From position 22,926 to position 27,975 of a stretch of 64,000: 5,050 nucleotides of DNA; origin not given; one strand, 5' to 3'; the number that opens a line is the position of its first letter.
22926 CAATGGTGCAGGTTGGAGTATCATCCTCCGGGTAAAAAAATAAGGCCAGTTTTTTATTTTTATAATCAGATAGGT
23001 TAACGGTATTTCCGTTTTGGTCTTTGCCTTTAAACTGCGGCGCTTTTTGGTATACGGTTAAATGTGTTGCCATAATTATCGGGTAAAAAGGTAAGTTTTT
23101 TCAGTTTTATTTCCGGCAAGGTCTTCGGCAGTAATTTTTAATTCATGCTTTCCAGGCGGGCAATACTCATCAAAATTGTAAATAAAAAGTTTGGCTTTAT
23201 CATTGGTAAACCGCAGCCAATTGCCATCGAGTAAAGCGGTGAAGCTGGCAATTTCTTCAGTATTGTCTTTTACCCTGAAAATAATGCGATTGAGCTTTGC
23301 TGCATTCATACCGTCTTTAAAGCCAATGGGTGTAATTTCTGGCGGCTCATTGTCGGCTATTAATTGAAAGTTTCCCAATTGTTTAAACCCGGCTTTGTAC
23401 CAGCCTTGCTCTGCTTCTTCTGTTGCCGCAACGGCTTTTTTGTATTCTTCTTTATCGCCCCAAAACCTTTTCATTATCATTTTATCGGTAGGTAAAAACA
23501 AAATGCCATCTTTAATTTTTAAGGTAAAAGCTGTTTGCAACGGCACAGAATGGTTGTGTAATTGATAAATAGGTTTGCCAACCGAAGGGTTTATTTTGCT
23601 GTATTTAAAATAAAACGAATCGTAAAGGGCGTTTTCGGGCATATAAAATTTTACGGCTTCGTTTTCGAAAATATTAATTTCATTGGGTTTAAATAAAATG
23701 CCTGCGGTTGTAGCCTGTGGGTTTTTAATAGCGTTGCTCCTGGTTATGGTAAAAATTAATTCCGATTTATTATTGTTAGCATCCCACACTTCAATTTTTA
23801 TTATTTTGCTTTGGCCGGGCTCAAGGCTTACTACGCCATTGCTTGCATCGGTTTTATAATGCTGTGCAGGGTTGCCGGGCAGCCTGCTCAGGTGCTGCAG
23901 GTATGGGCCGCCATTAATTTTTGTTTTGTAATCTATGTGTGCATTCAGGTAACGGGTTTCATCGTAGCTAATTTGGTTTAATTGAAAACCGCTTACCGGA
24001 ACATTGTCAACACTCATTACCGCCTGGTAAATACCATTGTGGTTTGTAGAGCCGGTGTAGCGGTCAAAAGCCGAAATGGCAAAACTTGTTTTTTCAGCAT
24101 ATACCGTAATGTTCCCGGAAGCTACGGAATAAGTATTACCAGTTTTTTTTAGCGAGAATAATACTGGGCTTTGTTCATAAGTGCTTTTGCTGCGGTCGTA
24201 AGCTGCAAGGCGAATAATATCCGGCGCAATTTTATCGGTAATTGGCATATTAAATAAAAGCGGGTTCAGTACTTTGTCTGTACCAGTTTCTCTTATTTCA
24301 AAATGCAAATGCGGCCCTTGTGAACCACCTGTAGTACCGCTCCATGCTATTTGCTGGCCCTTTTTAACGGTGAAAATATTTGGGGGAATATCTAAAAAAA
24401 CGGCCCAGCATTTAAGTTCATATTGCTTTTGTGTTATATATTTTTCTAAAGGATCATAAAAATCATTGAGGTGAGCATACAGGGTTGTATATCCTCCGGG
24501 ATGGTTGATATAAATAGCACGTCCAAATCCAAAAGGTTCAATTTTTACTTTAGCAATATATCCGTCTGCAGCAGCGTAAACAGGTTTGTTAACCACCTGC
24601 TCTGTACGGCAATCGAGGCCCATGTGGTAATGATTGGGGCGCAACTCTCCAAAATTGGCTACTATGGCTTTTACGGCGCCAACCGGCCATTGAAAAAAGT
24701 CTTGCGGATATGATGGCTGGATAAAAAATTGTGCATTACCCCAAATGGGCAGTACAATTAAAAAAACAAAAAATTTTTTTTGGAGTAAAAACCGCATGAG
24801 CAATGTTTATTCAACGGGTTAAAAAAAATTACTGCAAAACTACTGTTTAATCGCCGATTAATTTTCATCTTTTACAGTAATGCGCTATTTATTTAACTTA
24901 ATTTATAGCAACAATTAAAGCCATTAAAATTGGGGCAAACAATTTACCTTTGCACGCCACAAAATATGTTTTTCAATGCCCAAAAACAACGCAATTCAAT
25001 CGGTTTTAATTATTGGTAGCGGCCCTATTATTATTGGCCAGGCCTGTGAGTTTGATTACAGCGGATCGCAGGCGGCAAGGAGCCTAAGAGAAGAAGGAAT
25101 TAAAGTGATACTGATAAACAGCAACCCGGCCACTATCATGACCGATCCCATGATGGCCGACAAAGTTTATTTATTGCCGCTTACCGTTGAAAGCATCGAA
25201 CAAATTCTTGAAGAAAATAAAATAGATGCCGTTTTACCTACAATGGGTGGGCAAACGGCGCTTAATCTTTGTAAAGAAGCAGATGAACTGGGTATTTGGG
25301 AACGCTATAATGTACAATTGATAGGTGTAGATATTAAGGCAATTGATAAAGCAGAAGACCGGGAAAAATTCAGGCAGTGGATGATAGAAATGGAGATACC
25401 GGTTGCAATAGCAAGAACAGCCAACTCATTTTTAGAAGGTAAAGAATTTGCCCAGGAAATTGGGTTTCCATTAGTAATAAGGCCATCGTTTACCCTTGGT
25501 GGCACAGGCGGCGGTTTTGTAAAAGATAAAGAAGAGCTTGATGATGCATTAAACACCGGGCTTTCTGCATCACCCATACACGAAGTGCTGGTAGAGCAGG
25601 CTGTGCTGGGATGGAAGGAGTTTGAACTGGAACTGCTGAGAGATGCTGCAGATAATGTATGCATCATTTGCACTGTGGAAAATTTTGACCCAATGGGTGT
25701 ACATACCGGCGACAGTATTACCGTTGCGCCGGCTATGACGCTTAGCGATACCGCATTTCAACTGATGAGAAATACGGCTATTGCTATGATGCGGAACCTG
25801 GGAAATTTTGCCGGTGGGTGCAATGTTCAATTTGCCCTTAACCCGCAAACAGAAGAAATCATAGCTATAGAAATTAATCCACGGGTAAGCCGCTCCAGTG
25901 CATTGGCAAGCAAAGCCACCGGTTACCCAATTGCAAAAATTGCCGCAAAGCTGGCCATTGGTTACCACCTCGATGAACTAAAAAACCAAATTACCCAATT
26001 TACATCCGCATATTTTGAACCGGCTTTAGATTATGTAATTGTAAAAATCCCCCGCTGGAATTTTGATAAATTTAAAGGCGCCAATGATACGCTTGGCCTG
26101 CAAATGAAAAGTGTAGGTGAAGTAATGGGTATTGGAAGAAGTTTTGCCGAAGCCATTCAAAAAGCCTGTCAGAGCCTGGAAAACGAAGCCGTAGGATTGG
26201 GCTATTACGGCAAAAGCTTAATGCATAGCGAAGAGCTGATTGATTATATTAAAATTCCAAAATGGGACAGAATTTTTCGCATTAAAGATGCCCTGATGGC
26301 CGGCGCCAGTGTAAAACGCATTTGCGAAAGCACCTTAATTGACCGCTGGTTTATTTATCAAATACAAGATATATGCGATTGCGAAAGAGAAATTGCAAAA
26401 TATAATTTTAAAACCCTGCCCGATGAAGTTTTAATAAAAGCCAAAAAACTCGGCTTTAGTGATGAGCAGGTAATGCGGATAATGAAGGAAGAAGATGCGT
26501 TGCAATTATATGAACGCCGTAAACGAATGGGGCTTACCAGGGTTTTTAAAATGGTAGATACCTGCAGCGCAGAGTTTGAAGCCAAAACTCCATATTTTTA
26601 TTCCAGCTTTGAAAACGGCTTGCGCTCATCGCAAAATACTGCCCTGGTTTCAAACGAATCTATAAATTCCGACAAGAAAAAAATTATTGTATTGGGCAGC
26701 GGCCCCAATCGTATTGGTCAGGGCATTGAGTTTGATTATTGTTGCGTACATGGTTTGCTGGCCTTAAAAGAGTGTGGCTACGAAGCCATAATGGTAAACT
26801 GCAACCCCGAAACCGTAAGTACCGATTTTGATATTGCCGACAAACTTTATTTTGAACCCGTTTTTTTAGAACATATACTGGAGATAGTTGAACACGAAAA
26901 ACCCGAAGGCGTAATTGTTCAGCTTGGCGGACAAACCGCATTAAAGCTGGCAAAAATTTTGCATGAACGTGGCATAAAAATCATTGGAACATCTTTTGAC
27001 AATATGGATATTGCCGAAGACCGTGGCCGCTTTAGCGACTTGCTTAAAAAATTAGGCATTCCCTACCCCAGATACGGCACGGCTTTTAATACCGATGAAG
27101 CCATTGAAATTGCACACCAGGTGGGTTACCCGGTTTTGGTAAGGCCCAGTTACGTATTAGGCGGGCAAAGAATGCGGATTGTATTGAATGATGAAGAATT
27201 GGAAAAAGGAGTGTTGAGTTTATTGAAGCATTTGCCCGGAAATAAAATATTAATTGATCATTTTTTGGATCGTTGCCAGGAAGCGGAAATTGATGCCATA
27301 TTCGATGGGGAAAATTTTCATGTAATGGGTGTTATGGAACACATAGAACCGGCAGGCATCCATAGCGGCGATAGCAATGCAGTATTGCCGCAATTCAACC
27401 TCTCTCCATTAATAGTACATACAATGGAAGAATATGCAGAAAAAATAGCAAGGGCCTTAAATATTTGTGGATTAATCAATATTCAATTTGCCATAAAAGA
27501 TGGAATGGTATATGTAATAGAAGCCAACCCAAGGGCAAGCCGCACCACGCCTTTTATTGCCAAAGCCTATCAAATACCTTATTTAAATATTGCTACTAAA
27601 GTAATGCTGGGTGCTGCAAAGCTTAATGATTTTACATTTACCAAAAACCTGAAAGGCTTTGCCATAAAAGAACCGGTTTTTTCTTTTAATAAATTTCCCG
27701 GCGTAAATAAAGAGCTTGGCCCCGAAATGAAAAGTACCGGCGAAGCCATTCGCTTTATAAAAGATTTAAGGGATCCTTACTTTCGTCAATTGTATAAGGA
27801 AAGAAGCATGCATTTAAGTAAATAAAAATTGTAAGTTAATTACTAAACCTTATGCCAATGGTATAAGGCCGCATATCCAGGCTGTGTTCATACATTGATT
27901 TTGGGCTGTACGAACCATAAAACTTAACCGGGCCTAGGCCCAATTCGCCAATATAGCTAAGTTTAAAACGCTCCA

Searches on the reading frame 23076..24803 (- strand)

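Call 64: search_protein_families(library=pfam, proteins=[window:23076-24803:-], max_evalue=0.001)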
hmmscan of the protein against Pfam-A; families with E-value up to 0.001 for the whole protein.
window:23076-24803:- (575 aa): 1 family
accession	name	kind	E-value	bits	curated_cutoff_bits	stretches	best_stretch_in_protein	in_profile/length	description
PF01551.29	Peptidase_M23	-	1.2e-18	67.6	28.7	2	59-116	2-56/96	Peptidase family M23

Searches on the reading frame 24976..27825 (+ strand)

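Call 64: search_protein_families(library=pfam, proteins=[window:24976-27825:+], max_evalue=0.001)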
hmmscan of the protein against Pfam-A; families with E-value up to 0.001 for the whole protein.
window:24976-27825:+ (949 aa): 11 families
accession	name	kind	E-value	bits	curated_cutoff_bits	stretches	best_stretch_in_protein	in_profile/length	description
PF25596.1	CPSase_L_D1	-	4.3e-97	320.5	27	2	566-678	1-117/118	Carbamoyl phosphate synthase preATP-grasp domain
PF02786.22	CPSase_L_D2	-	4.9e-97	324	19.8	2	128-334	1-210/211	Carbamoyl-phosphate synthase L chain, ATP binding domain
PF02787.25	CPSase_L_D3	-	6.6e-24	84.2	26.6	1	424-502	2-79/80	Carbamoyl-phosphate synthetase large chain, oligomerisation domain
PF02222.28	ATP-grasp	-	4.3e-15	56.3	27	2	689-854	2-163/179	ATP-grasp domain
PF07478.18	Dala_Dala_lig_C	-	3.9e-14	53.1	24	2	690-852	2-174/204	D-ala D-ala ligase C-terminus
PF02655.19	ATP-grasp_3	-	1.5e-11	45.1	23.2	1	681-854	2-157/160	ATP-grasp domain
PF01071.24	GARS_A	-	5.7e-10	39.8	27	1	688-788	8-112/194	Phosphoribosylglycinamide synthetase, ATP-grasp (A) domain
PF15632.11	ATPgrasp_Ter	-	1.3e-07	31.9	29.1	1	817-872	49-103/131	ATP-grasp in the biosynthetic pathway with Ter operon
PF13535.11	ATP-grasp_4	-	1.4e-05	25.2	27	0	163-303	2-151/160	ATP-grasp domain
PF13549.11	ATP-grasp_5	-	4.6e-05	23.3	27.6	0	687-722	16-51/221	ATP-grasp domain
PF21360.3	PylC-like_N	-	8.9e-05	23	27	0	38-92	17-76/96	PylC-like, N-terminal domain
